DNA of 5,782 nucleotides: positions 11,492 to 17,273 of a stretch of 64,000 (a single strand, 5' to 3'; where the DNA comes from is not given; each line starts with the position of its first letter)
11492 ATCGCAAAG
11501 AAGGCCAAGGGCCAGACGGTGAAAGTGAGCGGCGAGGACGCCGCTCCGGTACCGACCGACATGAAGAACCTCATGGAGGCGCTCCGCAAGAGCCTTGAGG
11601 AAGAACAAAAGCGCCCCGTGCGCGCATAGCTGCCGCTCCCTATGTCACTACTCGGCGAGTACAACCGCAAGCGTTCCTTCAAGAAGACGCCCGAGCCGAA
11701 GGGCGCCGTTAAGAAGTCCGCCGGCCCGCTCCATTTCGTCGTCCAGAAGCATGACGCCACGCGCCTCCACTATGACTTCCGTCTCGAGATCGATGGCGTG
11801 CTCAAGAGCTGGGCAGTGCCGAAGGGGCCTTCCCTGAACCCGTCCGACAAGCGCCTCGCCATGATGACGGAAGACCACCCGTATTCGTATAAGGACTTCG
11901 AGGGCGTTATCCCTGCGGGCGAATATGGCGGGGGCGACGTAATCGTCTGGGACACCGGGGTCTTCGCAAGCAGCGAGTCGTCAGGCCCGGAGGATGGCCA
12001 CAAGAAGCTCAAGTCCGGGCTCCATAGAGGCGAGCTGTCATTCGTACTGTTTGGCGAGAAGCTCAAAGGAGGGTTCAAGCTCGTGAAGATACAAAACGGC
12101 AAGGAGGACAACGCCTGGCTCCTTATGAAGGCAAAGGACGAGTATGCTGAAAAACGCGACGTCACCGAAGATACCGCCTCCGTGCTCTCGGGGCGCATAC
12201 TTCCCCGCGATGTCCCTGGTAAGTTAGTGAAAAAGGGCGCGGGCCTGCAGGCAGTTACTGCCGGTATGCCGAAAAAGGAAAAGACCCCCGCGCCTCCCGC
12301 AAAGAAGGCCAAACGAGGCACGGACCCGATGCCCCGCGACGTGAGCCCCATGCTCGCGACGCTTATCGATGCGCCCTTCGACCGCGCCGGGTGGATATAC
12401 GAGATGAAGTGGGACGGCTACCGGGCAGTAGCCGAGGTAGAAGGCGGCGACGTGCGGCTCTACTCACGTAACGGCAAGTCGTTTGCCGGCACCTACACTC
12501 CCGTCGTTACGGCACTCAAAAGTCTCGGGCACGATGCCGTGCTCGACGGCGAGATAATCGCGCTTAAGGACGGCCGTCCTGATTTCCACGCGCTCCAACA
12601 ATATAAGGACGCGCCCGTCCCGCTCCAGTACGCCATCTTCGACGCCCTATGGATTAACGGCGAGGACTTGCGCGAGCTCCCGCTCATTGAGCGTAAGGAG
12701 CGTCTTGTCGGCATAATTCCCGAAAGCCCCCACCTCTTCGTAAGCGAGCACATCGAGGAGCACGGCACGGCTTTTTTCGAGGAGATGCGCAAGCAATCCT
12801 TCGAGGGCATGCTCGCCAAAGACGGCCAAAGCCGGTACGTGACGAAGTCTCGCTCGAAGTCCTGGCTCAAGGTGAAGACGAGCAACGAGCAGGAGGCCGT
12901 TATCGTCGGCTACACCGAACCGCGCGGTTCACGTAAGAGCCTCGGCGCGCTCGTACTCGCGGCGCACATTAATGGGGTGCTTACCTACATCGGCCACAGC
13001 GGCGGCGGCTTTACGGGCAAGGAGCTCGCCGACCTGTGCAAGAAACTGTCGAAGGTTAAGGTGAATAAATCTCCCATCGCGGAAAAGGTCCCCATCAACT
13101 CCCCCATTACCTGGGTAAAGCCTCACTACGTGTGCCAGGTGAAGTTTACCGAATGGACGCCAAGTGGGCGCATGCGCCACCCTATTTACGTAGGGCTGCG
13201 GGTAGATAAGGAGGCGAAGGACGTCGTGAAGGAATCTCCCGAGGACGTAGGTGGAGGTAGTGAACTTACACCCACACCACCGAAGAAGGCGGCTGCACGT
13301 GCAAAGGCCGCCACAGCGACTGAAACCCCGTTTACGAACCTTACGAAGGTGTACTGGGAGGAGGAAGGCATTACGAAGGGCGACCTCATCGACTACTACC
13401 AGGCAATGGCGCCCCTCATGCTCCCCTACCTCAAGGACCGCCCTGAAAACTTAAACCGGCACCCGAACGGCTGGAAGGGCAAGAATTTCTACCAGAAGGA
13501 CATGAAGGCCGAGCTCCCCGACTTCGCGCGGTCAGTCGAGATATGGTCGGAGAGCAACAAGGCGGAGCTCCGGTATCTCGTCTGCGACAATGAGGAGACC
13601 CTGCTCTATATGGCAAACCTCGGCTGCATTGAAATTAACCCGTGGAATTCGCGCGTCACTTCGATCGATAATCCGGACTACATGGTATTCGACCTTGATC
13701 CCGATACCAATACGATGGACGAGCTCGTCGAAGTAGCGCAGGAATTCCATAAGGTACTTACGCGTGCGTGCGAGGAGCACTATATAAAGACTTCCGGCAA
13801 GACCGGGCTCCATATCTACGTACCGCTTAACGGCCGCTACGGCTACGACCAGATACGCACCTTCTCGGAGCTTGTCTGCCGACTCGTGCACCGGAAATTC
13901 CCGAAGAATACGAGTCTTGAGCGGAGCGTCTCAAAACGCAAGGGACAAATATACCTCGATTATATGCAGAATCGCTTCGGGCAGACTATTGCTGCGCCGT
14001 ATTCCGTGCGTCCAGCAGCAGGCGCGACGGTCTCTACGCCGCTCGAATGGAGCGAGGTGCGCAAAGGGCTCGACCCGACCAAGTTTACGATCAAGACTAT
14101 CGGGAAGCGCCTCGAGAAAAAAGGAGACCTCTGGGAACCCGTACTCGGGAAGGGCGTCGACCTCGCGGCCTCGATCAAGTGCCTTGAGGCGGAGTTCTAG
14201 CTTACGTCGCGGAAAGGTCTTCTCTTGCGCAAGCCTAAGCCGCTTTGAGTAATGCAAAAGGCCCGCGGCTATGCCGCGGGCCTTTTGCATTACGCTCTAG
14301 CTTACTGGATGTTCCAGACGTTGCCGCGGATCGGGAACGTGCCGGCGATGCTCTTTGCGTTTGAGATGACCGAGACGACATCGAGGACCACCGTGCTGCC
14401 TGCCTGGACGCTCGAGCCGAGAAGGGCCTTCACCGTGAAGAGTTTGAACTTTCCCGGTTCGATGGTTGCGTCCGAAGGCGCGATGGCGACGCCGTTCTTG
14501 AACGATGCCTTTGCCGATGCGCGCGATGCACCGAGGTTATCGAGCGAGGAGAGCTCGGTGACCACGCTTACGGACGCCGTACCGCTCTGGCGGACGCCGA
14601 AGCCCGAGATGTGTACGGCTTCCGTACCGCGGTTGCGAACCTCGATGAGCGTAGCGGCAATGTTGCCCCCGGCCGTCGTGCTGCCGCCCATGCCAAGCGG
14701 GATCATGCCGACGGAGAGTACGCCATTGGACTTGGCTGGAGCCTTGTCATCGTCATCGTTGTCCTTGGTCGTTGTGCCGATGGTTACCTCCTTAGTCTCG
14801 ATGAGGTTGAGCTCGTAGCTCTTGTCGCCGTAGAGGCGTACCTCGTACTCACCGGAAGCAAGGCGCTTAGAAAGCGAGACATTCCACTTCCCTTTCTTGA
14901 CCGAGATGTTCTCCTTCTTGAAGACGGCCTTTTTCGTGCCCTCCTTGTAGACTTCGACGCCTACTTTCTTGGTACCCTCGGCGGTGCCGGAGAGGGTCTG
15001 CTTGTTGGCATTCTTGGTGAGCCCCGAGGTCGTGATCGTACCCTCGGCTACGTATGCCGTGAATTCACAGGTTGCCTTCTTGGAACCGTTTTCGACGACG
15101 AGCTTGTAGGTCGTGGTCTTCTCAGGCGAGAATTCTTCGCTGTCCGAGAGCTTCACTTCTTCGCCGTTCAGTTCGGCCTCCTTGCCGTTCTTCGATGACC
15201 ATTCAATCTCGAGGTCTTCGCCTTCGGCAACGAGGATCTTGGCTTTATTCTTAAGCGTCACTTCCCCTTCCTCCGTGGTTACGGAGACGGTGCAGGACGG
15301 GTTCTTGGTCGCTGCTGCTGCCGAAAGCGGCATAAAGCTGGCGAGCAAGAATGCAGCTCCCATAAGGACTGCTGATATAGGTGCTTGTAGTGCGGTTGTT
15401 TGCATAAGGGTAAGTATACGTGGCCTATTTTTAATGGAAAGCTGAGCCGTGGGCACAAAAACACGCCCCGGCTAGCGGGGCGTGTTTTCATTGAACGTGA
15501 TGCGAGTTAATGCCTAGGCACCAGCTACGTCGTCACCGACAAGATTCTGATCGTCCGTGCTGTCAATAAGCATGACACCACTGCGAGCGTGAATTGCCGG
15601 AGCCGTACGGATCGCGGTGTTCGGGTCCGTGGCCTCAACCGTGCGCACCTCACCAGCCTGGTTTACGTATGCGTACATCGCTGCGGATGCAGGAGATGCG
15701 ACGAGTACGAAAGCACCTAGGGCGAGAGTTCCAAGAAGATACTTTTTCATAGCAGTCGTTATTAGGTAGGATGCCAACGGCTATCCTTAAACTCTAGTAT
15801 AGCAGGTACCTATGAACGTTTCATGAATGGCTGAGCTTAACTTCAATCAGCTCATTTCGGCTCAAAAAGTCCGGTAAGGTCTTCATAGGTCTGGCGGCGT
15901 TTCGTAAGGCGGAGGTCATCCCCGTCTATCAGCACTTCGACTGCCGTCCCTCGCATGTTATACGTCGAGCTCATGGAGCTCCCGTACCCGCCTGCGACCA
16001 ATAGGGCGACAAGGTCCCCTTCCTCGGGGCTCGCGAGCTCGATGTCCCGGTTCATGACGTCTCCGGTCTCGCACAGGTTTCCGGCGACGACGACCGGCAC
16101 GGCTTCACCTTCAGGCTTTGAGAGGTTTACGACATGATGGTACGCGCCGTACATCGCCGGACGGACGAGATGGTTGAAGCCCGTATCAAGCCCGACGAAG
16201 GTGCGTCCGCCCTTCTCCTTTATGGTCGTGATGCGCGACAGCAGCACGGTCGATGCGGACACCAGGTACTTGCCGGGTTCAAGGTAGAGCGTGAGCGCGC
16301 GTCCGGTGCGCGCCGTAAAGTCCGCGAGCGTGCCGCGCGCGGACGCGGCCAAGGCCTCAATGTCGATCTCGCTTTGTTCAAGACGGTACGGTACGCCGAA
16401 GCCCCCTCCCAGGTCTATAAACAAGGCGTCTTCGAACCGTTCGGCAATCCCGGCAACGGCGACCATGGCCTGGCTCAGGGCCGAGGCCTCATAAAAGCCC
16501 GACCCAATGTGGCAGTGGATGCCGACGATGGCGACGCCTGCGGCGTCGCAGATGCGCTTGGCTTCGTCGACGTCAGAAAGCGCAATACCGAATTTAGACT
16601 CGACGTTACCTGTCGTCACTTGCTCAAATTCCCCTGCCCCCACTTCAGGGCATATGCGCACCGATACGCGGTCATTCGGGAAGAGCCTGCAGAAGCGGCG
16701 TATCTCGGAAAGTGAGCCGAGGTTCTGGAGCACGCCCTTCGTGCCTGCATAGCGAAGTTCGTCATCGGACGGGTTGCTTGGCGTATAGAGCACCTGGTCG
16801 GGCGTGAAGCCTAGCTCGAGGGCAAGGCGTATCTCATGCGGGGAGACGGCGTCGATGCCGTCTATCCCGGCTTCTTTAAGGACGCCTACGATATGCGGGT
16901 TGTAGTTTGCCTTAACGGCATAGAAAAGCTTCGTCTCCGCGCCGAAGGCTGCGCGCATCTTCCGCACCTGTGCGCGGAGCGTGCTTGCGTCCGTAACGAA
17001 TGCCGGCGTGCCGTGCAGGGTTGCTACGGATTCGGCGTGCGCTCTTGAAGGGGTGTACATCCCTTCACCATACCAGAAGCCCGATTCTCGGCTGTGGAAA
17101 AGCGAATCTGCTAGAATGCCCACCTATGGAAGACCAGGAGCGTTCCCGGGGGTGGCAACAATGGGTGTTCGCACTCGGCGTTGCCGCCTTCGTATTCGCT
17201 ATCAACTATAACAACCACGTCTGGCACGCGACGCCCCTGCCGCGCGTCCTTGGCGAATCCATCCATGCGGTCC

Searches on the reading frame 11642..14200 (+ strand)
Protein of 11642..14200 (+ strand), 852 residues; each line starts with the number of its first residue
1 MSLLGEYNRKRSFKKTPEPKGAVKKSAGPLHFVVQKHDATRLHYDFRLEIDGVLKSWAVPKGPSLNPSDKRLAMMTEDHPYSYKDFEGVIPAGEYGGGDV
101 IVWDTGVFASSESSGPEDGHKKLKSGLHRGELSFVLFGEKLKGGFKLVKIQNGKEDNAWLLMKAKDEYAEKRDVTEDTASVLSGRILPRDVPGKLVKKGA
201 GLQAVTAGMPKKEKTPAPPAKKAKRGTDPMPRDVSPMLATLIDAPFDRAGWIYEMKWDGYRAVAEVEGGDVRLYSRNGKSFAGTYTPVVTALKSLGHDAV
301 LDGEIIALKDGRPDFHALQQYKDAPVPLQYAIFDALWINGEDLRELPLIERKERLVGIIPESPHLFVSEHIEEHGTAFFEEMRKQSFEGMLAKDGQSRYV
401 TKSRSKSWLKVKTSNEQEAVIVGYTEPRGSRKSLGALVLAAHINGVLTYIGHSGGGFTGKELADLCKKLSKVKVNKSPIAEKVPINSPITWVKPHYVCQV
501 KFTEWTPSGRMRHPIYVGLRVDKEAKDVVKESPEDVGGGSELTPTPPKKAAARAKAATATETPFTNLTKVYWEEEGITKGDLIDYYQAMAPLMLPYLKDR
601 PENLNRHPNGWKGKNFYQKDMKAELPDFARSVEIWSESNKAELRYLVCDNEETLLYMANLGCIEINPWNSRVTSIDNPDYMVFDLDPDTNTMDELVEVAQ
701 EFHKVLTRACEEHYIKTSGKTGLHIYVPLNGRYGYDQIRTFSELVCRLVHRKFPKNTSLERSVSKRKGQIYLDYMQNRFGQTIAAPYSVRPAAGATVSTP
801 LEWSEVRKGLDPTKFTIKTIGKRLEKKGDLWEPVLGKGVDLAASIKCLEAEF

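Call 99: search_protein_families(library=pfam, proteins=[window:11642-14200:+], max_evalue=0.00001)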
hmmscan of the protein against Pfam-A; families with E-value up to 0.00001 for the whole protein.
window:11642-14200:+ (852 aa): 5 families
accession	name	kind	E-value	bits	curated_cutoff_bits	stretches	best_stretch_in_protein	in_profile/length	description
PF21686.3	LigD_Prim-Pol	-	7.8e-89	298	27.4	1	578-831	1-254/254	LigD, primase-polymerase domain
PF13298.12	LigD_N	-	4.4e-42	143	31.1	1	35-149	1-107/107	DNA Ligase D 3'-phosphoesterase domain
PF01068.26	DNA_ligase_A_M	-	7.4e-31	107.9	26.2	1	236-412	1-204/204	ATP dependent DNA ligase domain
PF04679.21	DNA_ligase_A_C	-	2.2e-25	89.3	27.5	1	431-523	2-94/94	ATP dependent DNA ligase C terminal region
PF01896.25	DNA_primase_S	-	3.5e-06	27.9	26.8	0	683-803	1-163/163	DNA primase small subunit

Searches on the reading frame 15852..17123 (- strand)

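Call 99: search_protein_families(library=pfam, proteins=[window:15852-17123:-], max_evalue=0.00001)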
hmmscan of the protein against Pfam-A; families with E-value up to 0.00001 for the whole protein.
window:15852-17123:- (423 aa): 2 families
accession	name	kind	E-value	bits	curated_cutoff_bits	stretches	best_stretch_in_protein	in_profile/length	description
PF02784.22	Orn_Arg_deC_N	-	1.2e-49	169.4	23.4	1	48-289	3-247/247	Pyridoxal-dependent decarboxylase, pyridoxal binding domain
PF00278.28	Orn_DAP_Arg_deC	-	7.5e-22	77.9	23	1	286-378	2-95/95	Pyridoxal-dependent decarboxylase, C-terminal sheet domain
